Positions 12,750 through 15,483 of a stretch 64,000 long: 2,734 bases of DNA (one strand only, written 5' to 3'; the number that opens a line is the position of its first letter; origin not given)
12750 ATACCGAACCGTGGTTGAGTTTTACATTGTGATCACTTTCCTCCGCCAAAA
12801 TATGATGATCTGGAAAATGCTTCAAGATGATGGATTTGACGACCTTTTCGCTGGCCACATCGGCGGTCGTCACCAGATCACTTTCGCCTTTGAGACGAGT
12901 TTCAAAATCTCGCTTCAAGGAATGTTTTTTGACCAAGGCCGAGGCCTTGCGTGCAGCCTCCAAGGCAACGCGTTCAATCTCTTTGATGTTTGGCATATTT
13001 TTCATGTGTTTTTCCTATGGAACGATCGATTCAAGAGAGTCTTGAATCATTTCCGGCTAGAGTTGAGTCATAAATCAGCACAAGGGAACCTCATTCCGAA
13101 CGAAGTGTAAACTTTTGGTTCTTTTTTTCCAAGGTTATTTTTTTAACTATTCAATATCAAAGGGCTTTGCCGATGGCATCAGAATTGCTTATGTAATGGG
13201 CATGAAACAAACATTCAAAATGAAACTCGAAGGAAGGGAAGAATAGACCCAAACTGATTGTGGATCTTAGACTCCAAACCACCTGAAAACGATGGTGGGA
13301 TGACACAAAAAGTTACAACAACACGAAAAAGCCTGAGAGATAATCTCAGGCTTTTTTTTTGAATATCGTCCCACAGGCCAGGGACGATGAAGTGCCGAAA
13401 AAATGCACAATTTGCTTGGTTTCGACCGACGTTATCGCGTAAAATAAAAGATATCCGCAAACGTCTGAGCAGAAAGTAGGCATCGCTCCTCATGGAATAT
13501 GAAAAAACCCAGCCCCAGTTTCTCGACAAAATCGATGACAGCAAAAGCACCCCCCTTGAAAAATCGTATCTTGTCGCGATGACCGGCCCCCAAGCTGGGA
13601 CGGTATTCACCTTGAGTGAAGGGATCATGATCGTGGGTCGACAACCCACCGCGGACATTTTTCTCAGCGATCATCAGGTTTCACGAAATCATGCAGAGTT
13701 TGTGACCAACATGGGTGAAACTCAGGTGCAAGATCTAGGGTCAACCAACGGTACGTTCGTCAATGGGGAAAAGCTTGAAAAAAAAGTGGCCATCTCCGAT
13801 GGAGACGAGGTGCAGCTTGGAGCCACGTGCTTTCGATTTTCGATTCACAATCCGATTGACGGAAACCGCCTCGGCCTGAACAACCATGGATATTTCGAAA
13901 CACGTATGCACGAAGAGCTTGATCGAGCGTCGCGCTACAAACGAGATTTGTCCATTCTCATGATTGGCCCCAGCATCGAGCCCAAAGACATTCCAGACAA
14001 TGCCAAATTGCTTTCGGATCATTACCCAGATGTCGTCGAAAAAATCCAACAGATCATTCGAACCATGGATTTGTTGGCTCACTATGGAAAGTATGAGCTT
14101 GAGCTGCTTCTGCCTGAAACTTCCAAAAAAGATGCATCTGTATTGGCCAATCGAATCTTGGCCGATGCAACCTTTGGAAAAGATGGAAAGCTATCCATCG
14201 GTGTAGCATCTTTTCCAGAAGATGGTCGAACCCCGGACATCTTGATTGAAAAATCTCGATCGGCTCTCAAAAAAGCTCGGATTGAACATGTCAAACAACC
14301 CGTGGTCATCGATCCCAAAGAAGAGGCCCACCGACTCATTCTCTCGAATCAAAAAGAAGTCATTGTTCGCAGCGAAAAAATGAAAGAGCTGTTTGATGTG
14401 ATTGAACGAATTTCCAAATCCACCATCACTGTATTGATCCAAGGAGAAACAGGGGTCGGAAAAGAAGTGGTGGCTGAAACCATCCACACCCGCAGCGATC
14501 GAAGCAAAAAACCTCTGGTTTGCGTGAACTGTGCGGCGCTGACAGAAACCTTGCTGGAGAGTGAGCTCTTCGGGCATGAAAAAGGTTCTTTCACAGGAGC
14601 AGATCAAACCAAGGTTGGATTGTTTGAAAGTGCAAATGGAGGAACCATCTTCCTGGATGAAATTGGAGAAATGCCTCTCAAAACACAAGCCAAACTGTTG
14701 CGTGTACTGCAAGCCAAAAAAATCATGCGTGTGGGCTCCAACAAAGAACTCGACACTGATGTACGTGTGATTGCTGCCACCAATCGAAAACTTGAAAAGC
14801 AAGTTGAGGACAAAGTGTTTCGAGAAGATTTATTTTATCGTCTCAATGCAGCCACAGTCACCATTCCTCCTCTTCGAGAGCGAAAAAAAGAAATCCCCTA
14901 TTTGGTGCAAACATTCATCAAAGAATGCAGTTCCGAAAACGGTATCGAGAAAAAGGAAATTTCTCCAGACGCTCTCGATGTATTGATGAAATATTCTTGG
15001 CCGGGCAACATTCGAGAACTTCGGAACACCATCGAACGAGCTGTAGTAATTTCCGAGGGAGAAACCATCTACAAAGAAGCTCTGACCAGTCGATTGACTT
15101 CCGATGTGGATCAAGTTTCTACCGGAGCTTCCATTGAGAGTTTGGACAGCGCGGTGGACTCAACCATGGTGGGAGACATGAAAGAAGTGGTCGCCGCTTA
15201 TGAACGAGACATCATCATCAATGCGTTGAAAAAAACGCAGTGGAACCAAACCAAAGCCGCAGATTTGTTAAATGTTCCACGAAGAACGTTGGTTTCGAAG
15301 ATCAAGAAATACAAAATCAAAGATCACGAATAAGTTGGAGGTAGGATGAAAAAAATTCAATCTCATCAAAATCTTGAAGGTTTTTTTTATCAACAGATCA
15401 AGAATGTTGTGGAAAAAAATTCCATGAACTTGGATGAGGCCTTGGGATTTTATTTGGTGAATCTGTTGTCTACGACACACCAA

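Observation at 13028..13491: Candidate sigma-54-dependent small RNA with upstream enhancer-like palindrome, next to a sigma-54 activator gene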

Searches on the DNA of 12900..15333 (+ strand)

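Call 4: search_rna_families(source=window, start=12900, end=13600, threshold=evalue, max_evalue=10, show_alignments=3)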
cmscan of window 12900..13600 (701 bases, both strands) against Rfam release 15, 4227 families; matches with E-value up to 10: 12.
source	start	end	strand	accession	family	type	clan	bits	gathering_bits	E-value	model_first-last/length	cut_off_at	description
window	13315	13411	-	RF02426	SpF03_sRNA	Gene; sRNA;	-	23.8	50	0.46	1-106/106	no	Streptococcus sRNA SpF03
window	13249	13360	+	RF00506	Thr_leader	Cis-reg; leader;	-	22.7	55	0.079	1-118/118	no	Threonine operon leader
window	13321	13460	-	RF02449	ncr1015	Gene; sRNA;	-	22.6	60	1.1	1-121/121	no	Bacillus sRNA ncr1015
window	13299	13360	+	RF01859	Phe_leader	Cis-reg; leader;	-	21.6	55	0.46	1-125/125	no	Phenylalanine leader peptide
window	13319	13357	+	RF02449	ncr1015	Gene; sRNA;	-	21.6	60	1.7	78-117/121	no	Bacillus sRNA ncr1015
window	13293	13362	+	RF02074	STnc240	Gene; sRNA;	-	19.9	55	3.2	1-77/77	no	Enterobacterial sRNA STnc240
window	13323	13418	-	RF01859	Phe_leader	Cis-reg; leader;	-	18.9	55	1.9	1-125/125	no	Phenylalanine leader peptide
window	13314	13414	-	RF00121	MicC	Gene; sRNA;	-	18.8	90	4.1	1-123/123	no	MicC RNA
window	13322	13391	-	RF00506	Thr_leader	Cis-reg; leader;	-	18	55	0.98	1-118/118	no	Threonine operon leader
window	13323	13392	-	RF02377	SurA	Gene; sRNA;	-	15.7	100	0.081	1-279/279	no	SurA sRNA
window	13327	13353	-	RF03198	mir-7385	Gene; miRNA;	-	14.7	69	4.3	1-62/62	no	mir-7385 microRNA precursor family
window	13315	13367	+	RF00885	MIR821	Gene; miRNA;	-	14.6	249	3.9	1-275/275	no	MIR821 microRNA precursor family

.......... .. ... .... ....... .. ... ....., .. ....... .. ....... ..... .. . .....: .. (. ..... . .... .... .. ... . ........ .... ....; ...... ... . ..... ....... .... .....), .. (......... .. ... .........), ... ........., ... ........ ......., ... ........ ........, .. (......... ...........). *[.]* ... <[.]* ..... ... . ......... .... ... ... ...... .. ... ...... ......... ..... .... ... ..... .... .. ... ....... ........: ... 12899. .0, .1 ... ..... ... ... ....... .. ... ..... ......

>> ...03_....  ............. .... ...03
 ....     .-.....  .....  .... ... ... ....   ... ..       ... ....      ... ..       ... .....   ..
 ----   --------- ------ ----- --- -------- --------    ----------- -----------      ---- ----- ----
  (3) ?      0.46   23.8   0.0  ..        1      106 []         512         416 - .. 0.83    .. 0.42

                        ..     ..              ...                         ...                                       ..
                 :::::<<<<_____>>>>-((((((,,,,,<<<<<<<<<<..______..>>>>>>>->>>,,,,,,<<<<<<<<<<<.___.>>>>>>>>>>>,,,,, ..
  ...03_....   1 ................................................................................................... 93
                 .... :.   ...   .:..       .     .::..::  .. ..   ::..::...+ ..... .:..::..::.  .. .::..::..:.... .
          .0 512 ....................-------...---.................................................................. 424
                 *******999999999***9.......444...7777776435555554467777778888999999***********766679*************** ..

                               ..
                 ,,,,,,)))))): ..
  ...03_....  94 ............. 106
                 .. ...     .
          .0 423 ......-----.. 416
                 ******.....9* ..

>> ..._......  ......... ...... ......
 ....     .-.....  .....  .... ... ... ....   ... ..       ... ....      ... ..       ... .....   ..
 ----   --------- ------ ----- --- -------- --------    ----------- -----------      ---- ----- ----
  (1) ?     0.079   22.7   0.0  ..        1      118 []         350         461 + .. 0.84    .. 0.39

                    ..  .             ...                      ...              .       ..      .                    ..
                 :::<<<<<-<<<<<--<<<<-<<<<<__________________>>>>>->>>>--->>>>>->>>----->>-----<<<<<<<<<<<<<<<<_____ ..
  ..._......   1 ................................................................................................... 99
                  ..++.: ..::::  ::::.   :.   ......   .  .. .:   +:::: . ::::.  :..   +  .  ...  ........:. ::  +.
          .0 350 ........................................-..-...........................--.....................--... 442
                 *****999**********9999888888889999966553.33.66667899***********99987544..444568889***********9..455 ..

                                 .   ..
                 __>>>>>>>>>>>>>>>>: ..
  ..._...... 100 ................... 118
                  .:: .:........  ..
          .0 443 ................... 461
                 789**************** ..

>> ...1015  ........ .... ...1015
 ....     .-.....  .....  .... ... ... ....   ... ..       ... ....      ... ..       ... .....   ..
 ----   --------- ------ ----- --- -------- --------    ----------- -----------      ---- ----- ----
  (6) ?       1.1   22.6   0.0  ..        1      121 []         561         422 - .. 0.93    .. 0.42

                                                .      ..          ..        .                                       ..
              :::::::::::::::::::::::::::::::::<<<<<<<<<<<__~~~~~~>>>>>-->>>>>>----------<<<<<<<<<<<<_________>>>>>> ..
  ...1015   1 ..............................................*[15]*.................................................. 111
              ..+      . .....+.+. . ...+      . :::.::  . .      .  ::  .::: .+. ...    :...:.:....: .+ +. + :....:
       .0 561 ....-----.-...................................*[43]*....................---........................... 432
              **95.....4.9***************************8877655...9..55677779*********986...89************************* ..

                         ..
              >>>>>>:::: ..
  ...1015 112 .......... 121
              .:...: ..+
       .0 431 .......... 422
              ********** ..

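Call 70: search_rna_families(source=L081, start=2520, end=3010, threshold=evalue, max_evalue=1)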
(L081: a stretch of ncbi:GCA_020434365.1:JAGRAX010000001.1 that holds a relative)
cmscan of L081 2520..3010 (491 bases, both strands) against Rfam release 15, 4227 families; matches with E-value up to 1: 3.
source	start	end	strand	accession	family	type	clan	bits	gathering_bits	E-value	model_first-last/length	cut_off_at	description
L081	2833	2896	+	RF00506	Thr_leader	Cis-reg; leader;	-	20.5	55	0.18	1-118/118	no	Threonine operon leader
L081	2873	2935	-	RF03050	RAGATH-25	Gene; sRNA;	-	18.7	49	0.04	1-50/50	no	RAGATH-25 RNA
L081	2853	2942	-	RF00506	Thr_leader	Cis-reg; leader;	-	17.8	55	0.78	1-118/118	no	Threonine operon leader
